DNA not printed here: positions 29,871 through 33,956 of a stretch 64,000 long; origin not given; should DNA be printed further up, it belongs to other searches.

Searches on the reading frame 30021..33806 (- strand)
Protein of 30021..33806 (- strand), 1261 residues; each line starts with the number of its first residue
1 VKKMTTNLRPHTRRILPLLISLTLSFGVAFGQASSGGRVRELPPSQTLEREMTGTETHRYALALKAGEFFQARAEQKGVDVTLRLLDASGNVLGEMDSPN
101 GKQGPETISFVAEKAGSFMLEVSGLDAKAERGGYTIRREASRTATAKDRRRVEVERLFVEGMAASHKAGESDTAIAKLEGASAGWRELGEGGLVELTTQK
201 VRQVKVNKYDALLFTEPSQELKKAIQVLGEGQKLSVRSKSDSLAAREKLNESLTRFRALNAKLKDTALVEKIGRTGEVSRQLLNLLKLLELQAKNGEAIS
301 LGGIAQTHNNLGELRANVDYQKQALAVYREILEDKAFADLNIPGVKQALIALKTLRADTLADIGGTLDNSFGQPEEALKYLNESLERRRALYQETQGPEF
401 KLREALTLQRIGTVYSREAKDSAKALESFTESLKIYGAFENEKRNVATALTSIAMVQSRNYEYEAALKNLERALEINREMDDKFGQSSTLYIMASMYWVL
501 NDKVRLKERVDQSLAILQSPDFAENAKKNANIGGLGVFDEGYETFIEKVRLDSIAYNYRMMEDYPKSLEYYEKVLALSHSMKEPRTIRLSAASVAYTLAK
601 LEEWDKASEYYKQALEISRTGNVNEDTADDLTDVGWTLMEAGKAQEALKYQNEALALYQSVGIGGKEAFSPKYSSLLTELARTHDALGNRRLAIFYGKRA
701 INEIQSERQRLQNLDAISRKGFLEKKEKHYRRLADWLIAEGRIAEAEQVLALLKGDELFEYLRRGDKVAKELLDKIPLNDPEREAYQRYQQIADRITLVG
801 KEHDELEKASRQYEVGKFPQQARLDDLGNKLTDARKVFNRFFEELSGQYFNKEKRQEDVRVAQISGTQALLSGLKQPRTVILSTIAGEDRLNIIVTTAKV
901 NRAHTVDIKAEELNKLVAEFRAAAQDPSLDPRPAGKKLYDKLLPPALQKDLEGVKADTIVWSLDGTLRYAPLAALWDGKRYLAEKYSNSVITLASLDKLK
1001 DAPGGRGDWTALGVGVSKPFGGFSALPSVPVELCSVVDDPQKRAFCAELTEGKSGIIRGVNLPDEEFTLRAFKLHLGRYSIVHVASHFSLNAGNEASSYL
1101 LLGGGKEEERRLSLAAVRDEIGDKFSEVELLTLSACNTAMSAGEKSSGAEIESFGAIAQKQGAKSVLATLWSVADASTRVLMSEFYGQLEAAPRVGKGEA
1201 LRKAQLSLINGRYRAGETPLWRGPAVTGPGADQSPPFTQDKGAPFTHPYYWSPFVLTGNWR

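Call 78: search_protein_families(library=pfam, proteins=[window:30021-33806:-], max_evalue=0.0001)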
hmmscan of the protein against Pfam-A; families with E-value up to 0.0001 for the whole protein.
window:30021-33806:- (1261 aa): 6 families
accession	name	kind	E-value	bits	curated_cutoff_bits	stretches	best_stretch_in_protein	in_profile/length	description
PF12770.12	CHAT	-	1.6e-51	175.9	24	1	933-1259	2-289/289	CHAT domain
PF13424.12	TPR_12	-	7.1e-28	97.1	30.1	2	593-660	8-77/77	Tetratricopeptide repeat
PF13374.12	TPR_10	-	1.1e-17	63.9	27.5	0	300-333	4-37/42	Tetratricopeptide repeat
PF07719.23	TPR_2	-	3.7e-15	55.1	27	0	595-618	8-31/34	Tetratricopeptide repeat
PF00515.34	TPR_1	-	1.5e-14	53.5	27.8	0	595-618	8-31/34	Tetratricopeptide repeat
PF13181.12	TPR_8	-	2.7e-08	33.8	25.7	0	595-619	8-32/34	Tetratricopeptide repeat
